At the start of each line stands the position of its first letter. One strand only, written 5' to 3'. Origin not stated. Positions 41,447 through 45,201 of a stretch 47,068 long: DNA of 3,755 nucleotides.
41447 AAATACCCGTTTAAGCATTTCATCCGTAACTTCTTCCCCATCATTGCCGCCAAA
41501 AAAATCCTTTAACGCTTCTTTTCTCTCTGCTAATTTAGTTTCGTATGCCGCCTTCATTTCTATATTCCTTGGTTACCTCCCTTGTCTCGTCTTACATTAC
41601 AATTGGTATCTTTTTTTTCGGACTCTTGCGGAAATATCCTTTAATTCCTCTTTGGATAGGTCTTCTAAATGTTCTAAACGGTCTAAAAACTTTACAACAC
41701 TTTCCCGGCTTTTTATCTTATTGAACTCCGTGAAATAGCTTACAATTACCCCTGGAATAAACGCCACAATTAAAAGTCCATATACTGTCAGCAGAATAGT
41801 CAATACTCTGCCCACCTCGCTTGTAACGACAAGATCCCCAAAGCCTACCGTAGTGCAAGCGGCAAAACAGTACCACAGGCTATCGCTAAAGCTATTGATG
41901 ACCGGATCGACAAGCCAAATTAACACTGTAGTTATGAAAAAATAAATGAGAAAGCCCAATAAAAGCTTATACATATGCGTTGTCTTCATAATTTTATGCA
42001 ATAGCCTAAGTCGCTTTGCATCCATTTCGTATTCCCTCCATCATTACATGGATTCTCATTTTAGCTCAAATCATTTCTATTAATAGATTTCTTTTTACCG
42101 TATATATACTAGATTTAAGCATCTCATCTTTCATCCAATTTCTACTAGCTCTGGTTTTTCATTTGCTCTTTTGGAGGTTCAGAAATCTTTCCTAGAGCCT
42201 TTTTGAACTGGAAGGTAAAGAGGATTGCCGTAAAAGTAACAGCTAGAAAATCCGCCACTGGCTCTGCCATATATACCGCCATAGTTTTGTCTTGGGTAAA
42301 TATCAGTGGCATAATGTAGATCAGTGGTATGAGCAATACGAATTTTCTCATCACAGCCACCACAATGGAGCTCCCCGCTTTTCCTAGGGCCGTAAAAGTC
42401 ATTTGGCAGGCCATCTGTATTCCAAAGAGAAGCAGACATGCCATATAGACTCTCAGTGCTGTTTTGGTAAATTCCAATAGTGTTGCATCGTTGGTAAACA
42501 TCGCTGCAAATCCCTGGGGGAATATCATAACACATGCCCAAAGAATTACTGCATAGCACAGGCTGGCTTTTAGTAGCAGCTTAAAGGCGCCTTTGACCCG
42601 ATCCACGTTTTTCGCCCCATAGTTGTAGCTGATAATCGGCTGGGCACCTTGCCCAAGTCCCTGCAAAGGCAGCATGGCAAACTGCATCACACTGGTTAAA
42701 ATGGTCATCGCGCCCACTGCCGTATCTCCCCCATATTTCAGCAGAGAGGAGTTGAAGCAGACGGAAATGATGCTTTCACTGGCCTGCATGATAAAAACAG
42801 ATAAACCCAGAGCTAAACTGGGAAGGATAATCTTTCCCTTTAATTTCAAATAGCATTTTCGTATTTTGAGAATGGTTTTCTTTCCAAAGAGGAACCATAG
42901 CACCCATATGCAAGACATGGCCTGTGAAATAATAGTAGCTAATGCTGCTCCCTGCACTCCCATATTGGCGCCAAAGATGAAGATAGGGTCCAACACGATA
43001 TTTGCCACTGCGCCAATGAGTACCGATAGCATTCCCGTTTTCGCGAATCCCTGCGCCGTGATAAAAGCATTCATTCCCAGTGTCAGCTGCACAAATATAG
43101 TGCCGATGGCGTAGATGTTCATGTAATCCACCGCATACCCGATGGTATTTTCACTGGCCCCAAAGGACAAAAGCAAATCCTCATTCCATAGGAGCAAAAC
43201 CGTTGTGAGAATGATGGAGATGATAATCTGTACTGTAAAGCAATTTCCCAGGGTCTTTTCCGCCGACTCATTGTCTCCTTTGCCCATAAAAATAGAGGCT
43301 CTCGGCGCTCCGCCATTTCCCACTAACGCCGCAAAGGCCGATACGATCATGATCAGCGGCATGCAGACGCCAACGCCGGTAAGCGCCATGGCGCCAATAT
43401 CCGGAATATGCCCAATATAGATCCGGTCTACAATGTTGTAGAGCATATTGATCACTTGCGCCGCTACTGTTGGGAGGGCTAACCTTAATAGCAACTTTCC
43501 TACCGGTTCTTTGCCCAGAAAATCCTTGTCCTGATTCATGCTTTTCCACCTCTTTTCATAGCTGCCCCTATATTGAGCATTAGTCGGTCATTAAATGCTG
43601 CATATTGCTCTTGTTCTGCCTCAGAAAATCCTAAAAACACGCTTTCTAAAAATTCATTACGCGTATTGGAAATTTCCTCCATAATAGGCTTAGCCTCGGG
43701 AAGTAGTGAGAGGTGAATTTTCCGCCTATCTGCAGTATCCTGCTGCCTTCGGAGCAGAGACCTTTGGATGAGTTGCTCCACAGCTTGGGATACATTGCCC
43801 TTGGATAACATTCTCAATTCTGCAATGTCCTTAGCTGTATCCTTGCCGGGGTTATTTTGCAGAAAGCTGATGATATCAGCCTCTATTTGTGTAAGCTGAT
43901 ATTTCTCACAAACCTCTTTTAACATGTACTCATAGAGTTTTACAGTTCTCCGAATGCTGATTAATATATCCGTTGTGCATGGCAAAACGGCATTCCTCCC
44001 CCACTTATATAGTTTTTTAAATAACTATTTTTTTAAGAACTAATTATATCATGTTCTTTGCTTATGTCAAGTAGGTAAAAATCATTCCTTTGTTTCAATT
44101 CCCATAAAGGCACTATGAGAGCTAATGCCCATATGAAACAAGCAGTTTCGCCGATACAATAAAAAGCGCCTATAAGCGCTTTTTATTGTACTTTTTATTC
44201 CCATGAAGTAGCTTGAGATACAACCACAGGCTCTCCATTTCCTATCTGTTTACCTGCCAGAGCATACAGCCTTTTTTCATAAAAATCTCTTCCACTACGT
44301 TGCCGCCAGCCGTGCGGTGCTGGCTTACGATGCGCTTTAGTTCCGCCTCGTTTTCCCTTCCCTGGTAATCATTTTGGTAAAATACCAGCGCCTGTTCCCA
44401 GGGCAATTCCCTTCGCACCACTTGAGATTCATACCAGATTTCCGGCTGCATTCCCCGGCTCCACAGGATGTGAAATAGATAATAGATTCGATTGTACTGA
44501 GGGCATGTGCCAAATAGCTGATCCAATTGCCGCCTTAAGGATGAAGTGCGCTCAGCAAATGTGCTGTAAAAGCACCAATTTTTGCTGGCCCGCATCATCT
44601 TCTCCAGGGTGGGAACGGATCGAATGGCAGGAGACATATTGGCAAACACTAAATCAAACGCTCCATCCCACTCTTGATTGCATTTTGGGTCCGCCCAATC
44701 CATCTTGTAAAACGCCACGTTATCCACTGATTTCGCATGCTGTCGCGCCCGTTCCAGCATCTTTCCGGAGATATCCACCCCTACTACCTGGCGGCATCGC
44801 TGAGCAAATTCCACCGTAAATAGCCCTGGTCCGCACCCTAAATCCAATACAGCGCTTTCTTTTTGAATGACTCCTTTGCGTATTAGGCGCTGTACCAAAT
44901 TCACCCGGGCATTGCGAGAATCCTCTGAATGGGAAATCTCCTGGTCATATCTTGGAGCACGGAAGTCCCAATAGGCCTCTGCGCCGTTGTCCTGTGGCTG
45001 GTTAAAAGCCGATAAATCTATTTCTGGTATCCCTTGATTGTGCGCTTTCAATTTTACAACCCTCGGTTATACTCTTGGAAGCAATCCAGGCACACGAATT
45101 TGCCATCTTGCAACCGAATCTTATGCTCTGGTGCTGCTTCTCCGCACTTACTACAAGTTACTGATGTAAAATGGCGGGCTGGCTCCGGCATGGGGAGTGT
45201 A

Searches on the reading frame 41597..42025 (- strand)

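Call 18: search_protein_families(library=pfam, proteins=[window:41597-42025:-])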
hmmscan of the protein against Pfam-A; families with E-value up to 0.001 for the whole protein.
window:41597-42025:- (142 aa): 2 families
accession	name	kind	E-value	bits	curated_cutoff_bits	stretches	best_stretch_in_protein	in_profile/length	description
PF07885.22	Ion_trans_2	-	1e-11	45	22.5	1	25-99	3-78/79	Ion channel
PF00520.37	Ion_trans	-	0.00026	20.7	25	1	13-103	126-238/241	Ion transport protein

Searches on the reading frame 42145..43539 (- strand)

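Call 18: search_protein_families(library=pfam, proteins=[window:42145-43539:-])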
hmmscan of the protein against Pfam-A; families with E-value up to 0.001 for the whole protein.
window:42145-43539:- (464 aa): 1 family
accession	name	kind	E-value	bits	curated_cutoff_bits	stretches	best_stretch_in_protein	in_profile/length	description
PF01554.23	MatE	-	5.2e-43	147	24.9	2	23-186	1-161/161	MatE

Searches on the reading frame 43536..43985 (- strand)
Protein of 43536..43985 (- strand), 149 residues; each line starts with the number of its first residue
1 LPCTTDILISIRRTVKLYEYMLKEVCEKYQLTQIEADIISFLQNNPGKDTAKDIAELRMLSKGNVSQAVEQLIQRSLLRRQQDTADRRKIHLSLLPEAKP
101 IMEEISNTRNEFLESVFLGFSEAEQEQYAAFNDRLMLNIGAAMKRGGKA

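Call 19: search_protein_families(library=pfam, proteins=[window:43536-43985:-])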
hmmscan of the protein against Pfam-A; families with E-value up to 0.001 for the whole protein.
window:43536-43985:- (149 aa): 5 families
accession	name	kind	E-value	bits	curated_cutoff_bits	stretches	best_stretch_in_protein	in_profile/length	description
PF12802.13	MarR_2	-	2e-14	53.9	27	1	29-88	1-60/61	MarR family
PF01047.28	MarR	-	3.7e-08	33.6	24.6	1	35-89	5-58/59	MarR family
PF13463.12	HTH_27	-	1.2e-06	29.2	22.2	1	31-94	1-64/68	Winged helix DNA-binding domain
PF22381.2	Staph_reg_Sar_Rot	-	1e-05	26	27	1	22-105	3-85/85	Transcriptional regulator SarA/Rot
PF21984.2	DnaD_N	-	0.00068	20.2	27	0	38-91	25-78/101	DnaD N-terminal domain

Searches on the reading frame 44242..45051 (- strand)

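Call 19: search_protein_families(library=pfam, proteins=[window:44242-45051:-])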
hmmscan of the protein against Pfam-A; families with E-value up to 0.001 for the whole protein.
window:44242-45051:- (269 aa): 12 families
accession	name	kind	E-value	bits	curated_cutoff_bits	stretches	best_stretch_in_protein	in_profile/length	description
PF13649.12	Methyltransf_25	-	1.3e-16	61.5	27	1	68-155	1-88/97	Methyltransferase domain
PF13847.12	Methyltransf_31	-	1.4e-16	61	27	1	63-157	2-102/145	Methyltransferase domain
PF08241.18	Methyltransf_11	-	8.5e-13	49.2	21.2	1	69-154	1-81/95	Methyltransferase domain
PF08242.18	Methyltransf_12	-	3.4e-11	44.2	30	1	69-138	1-72/98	Methyltransferase domain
PF01728.25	FtsJ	-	1.3e-10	41.9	24.1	1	60-153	17-113/181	FtsJ-like methyltransferase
PF00398.26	RrnaAD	-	1.4e-09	37.9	24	1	51-121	17-87/263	Ribosomal RNA adenine dimethylase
PF13489.12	Methyltransf_23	-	2.1e-09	37.7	27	1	53-179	13-132/164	Methyltransferase domain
PF05175.20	MTS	-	9.3e-06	25.8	23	1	64-138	31-105/170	Methyltransferase small domain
PF01209.24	Ubie_methyltran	-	1.6e-05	24.9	20.1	1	63-154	46-137/233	ubiE/COQ5 methyltransferase family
PF02353.26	CMAS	-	0.0001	22.2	27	1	47-121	45-123/273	Mycolic acid cyclopropane synthetase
PF05401.17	NodS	-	0.00029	21.2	24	1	48-129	29-108/201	Nodulation protein S (NodS)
PF09445.16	Methyltransf_15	-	0.00057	19.9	22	1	67-137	3-77/165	RNA cap guanine-N2 methyltransferase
